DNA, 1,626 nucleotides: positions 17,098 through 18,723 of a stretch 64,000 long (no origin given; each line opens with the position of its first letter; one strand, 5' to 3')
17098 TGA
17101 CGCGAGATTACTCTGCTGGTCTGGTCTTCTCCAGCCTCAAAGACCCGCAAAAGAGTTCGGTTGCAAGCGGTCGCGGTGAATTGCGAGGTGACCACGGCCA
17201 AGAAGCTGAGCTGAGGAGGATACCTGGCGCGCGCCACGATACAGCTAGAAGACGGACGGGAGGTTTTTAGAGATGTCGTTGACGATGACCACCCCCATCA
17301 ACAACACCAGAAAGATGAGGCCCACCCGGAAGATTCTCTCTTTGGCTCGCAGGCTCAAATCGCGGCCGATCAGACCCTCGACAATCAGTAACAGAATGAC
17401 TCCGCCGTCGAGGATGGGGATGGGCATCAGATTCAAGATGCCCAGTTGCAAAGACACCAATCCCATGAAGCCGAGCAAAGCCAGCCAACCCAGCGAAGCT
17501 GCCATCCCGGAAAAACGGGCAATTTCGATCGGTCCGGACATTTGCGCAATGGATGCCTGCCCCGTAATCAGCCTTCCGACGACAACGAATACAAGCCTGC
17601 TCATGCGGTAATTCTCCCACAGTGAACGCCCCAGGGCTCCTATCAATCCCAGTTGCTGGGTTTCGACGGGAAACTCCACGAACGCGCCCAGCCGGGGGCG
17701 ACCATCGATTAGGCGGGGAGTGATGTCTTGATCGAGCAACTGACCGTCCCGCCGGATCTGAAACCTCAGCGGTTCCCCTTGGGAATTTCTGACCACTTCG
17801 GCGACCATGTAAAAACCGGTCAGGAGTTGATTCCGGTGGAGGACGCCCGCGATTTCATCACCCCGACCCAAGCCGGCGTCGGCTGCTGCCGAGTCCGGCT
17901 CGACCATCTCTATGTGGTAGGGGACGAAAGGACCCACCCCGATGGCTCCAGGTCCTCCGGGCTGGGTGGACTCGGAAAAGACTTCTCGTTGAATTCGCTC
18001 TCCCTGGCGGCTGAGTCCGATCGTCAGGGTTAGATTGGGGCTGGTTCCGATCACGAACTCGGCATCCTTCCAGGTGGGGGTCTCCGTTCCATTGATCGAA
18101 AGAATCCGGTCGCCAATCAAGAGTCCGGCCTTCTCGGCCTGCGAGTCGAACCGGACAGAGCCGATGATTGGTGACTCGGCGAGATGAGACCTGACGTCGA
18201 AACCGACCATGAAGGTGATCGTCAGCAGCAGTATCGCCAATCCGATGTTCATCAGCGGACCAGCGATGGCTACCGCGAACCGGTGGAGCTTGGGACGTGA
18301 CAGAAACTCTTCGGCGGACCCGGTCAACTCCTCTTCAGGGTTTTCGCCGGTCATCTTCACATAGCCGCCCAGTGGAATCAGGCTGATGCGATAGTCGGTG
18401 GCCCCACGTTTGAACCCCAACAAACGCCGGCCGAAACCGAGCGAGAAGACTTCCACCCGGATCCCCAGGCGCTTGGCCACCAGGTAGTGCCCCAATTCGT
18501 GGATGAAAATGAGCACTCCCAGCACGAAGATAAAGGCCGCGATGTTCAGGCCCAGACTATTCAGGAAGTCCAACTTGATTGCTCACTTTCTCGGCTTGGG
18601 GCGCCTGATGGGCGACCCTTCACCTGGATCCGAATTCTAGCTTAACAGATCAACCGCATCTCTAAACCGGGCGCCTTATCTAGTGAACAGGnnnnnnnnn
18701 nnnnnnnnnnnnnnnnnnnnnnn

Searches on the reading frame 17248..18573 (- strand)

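Call 77: search_protein_families(library=pfam, proteins=[window:17248-18573:-], max_evalue=0.000001)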
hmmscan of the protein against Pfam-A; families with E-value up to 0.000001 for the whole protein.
window:17248-18573:- (442 aa): 4 families
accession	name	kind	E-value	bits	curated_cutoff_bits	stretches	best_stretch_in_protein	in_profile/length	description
PF02163.28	Peptidase_M50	-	3.6e-63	213.3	27.2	1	13-425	1-221/221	Peptidase family M50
PF13180.12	PDZ_2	-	1.5e-10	41.6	27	0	129-197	9-77/80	PDZ domain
PF17820.7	PDZ_6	-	1.6e-10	41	27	0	137-170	2-35/54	PDZ domain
PF00595.29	PDZ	-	4.3e-09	37.1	23.2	0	124-179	13-71/81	PDZ domain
